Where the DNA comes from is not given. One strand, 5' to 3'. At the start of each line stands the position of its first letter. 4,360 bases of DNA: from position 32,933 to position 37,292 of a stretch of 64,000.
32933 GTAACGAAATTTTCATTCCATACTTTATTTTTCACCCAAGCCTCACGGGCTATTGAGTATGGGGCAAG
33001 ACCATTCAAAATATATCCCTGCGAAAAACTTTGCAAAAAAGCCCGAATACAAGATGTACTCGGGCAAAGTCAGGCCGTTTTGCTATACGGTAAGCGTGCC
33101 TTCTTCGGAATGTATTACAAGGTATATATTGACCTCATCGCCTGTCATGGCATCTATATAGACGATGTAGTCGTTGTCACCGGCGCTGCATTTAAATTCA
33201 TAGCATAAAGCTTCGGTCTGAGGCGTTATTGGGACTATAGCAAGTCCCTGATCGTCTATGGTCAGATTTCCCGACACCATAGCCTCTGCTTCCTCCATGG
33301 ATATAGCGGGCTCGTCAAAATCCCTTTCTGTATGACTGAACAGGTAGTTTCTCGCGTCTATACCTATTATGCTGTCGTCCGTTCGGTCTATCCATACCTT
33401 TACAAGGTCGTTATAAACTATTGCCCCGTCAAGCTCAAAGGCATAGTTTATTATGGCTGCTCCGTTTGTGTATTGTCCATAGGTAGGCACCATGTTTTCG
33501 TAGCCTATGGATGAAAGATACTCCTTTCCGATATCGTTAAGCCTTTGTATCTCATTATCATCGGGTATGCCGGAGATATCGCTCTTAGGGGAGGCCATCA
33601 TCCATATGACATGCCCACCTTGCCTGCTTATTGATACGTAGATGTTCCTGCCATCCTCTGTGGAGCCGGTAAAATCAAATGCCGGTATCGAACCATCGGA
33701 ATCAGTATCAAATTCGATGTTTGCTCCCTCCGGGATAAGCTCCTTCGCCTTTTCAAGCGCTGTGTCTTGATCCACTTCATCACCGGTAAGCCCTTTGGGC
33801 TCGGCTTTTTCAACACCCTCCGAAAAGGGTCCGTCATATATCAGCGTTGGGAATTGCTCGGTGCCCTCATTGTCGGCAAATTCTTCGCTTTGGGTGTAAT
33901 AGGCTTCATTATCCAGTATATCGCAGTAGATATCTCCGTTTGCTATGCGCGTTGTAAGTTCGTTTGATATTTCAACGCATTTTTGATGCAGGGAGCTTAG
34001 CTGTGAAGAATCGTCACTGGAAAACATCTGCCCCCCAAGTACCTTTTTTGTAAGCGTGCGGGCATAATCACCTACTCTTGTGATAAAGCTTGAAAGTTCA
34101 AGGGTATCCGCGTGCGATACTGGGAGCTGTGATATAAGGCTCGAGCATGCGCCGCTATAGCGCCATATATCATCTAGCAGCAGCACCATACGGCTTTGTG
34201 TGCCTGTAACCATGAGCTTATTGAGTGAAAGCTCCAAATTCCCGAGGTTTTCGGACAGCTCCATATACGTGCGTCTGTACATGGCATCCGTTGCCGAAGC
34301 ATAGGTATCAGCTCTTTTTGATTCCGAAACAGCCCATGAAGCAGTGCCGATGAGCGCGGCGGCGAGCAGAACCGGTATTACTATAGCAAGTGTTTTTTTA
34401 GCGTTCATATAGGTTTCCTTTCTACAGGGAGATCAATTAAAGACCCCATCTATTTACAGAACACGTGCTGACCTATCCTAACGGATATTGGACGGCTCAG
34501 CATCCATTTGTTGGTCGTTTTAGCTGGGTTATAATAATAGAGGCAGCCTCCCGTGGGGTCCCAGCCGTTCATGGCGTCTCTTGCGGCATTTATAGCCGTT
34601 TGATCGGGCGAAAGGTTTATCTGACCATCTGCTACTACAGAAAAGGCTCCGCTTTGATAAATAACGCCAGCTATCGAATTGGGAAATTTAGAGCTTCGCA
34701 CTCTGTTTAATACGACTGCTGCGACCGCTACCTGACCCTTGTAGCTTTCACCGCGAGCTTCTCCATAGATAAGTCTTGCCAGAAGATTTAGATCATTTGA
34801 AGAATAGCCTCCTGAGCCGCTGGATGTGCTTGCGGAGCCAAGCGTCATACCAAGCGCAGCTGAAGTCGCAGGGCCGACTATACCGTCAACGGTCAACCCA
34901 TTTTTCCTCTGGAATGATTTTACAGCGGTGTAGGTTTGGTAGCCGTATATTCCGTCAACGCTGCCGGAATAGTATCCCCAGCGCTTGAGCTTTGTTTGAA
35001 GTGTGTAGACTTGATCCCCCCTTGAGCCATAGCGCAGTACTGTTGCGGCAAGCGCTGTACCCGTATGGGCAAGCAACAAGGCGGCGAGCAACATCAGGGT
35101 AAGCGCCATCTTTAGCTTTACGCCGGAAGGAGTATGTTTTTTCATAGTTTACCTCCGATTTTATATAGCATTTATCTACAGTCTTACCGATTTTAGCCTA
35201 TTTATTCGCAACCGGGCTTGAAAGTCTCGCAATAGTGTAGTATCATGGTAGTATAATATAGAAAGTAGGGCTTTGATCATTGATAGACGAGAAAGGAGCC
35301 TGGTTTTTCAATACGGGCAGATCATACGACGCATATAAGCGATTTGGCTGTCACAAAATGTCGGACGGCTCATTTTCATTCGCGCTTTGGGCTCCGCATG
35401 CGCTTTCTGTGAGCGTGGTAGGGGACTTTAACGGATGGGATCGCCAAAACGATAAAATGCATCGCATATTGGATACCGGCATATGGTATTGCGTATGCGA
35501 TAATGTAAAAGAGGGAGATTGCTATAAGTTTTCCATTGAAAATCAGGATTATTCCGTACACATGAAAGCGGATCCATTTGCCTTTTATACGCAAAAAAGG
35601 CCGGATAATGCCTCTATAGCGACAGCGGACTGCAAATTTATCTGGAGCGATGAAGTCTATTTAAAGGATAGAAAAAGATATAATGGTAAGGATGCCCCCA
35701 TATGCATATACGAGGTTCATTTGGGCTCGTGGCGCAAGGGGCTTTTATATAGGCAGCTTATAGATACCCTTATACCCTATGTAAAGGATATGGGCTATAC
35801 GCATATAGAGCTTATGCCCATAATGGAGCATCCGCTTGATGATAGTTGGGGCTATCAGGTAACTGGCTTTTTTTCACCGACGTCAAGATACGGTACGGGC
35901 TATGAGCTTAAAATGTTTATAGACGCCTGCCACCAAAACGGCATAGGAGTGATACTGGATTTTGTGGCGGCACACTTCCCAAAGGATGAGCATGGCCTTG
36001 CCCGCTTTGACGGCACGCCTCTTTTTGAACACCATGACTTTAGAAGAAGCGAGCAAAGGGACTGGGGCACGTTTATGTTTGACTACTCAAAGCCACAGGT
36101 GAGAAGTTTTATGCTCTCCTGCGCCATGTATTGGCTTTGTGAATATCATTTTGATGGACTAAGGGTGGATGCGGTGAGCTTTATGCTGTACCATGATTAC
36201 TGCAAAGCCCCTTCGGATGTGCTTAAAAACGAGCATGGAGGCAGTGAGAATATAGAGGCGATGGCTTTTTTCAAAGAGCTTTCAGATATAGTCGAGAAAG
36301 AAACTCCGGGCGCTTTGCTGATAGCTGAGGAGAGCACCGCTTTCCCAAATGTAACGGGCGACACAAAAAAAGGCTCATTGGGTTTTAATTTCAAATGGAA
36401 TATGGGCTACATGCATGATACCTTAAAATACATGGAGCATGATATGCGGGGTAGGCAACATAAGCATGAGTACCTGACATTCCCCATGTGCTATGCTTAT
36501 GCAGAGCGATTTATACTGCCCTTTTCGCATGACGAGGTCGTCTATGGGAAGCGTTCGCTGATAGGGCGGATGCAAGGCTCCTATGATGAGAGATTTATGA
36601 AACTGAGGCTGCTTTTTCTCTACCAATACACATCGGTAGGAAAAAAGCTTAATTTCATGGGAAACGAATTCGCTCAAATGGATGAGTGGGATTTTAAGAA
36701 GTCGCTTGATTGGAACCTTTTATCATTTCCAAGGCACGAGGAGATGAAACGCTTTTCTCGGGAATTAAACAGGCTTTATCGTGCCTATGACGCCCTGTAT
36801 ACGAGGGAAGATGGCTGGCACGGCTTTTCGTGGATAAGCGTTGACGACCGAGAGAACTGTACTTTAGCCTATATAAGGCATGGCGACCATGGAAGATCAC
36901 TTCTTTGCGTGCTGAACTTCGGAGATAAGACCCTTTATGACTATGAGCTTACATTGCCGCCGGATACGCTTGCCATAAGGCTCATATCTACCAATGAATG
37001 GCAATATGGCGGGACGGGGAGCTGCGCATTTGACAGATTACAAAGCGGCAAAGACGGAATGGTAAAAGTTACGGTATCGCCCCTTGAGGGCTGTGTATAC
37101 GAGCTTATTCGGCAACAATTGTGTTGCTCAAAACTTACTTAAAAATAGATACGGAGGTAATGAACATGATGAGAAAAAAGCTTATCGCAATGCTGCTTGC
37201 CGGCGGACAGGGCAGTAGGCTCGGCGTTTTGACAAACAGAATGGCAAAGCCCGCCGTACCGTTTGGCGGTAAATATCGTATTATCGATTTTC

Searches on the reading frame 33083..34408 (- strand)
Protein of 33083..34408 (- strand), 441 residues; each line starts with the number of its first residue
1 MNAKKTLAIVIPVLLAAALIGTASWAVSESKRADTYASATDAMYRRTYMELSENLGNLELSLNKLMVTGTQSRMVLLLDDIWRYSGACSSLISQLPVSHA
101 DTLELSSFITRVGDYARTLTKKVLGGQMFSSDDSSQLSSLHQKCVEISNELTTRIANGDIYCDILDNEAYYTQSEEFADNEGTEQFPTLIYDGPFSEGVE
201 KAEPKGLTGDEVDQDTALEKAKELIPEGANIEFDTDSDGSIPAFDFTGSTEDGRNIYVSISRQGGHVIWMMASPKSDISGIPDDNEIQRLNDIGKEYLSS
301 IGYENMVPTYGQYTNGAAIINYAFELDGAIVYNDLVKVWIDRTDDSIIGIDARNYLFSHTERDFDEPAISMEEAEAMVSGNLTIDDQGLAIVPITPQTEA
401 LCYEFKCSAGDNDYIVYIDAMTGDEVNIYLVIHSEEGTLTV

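Call 62: search_protein_families(library=pfam, proteins=[window:33083-34408:-], max_evalue=0.00001)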
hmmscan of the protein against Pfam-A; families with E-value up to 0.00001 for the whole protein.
window:33083-34408:- (441 aa): 3 families
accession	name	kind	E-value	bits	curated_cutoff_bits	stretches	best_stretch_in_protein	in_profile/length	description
PF14620.12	YPEB_PepSY1-2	-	1.7e-40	139.7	31.7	1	182-364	11-194/195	YpeB sporulation, PepSY1 and PepSY2 domains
PF20769.2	YPEB_N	-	1.6e-24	86.8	27.3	1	35-152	4-121/136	YpeB N-terminal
PF03413.25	PepSY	-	4.4e-08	33.8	24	0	368-428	1-59/60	Peptidase propeptide and YPEB domain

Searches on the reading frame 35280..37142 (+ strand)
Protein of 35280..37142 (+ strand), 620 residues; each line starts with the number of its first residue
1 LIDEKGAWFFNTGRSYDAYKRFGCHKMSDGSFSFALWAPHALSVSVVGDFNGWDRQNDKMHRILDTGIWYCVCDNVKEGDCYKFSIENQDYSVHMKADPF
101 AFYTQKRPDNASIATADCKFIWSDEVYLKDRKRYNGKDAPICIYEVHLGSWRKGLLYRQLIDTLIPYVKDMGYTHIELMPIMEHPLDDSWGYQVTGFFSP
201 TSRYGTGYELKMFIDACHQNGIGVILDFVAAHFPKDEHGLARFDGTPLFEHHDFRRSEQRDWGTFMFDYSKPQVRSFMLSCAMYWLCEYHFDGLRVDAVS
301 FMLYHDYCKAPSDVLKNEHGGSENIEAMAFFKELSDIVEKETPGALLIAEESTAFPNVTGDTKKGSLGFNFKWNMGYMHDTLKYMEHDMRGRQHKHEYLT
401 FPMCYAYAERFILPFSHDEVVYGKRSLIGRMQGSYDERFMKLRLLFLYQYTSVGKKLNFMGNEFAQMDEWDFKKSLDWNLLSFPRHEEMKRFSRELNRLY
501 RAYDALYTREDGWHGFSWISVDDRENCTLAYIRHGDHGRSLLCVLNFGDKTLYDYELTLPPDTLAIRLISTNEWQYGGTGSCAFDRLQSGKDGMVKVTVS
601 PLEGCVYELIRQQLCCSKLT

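Call 62: search_protein_families(library=pfam, proteins=[window:35280-37142:+], max_evalue=0.00001)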
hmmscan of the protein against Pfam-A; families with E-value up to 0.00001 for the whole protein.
window:35280-37142:+ (620 aa): 3 families
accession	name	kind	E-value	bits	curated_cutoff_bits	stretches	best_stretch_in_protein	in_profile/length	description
PF00128.31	Alpha-amylase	-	1.5e-21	77.7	22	2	165-238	25-97/446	Alpha amylase, catalytic domain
PF02922.24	CBM_48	-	1e-17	64.7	22.4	1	22-101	2-83/83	Carbohydrate-binding module 48 (Isoamylase N-terminal domain)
PF02806.24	Alpha-amylase_C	-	8.8e-11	42.4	21.2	1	518-608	1-93/95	Alpha amylase, C-terminal all-beta domain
